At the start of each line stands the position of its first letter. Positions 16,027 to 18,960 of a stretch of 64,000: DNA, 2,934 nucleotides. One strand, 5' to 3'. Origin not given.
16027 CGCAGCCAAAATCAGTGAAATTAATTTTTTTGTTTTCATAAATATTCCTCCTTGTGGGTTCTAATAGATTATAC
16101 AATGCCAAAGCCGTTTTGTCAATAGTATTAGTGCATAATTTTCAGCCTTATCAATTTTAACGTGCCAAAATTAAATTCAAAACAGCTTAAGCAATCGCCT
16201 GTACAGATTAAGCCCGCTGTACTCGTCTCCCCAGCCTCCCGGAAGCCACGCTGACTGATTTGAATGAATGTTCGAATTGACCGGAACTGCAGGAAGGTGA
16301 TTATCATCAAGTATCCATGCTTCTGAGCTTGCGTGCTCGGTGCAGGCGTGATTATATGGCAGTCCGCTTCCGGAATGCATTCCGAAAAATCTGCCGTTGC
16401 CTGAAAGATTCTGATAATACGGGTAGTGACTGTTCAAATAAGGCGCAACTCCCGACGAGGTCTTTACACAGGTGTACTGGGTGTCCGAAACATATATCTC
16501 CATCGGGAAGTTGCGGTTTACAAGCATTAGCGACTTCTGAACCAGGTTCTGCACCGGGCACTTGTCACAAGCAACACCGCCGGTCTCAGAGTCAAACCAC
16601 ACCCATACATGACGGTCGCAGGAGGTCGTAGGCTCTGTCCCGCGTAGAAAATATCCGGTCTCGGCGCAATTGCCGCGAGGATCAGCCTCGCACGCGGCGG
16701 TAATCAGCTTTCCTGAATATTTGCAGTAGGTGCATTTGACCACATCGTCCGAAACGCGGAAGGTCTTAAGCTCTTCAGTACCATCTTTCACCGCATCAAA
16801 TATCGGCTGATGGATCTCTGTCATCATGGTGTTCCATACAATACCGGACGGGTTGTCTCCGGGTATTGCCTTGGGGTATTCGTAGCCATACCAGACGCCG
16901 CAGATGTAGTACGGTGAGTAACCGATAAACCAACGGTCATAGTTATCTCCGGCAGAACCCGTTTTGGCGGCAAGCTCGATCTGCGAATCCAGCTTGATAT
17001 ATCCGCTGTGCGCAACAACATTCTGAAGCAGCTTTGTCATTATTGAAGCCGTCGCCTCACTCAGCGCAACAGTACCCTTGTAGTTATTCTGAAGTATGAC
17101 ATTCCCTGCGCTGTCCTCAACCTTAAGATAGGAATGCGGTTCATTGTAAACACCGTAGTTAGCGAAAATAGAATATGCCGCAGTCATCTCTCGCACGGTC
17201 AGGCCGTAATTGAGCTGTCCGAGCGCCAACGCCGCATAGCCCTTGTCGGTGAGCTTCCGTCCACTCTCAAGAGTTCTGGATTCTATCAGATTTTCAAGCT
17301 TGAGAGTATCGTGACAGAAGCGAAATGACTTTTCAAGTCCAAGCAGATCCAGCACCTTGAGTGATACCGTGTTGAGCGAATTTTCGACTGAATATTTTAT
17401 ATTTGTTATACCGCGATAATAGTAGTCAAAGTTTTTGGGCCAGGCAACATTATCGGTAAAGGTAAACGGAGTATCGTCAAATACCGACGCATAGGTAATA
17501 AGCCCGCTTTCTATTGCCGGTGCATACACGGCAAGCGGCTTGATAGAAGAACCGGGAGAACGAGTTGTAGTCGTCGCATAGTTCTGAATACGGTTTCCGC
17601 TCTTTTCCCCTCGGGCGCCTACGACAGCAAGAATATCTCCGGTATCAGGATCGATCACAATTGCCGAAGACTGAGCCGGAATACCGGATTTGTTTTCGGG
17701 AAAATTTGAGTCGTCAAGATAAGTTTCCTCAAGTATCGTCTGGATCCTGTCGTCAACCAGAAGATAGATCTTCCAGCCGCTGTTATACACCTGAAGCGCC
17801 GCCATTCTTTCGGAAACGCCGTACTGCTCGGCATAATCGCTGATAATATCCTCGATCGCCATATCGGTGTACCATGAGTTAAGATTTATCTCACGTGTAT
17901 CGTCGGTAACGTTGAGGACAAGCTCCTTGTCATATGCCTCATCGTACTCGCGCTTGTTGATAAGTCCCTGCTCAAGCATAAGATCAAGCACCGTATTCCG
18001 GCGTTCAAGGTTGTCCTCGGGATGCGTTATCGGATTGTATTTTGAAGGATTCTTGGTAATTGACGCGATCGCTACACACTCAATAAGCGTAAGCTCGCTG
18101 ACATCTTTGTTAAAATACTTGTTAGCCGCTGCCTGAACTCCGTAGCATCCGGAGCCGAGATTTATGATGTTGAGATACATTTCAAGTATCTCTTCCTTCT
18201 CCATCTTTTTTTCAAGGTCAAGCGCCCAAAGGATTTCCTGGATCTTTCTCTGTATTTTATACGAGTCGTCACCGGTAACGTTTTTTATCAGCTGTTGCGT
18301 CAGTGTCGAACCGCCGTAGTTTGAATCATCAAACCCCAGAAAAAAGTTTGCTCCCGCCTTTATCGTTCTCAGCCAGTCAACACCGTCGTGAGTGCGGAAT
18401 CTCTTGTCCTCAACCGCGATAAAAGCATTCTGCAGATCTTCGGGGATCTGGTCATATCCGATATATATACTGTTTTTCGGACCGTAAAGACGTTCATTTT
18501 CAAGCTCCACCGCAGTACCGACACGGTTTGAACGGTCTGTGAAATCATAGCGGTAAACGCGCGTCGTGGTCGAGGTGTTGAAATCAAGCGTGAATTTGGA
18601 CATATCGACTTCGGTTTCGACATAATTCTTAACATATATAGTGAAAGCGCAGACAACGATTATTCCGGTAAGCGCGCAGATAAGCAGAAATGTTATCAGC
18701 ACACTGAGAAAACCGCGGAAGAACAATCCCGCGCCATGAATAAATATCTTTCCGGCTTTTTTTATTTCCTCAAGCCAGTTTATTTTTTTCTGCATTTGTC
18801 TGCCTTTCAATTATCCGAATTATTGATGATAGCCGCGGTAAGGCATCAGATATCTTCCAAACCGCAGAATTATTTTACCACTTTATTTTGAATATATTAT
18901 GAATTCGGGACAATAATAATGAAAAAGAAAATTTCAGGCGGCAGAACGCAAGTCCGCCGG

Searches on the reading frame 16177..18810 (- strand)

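Call 45: search_protein_families(library=pfam, proteins=[window:16177-18810:-], max_evalue=0.00001)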
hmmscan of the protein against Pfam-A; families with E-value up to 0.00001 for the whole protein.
window:16177-18810:- (877 aa): 2 families
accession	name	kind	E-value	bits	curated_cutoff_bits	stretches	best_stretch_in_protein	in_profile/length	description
PF00912.28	Transgly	-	8.7e-58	195.1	27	1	111-278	11-177/178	Transglycosylase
PF00905.27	Transpeptidase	-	2.2e-28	99.7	22.1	1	382-633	2-266/299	Penicillin binding protein transpeptidase domain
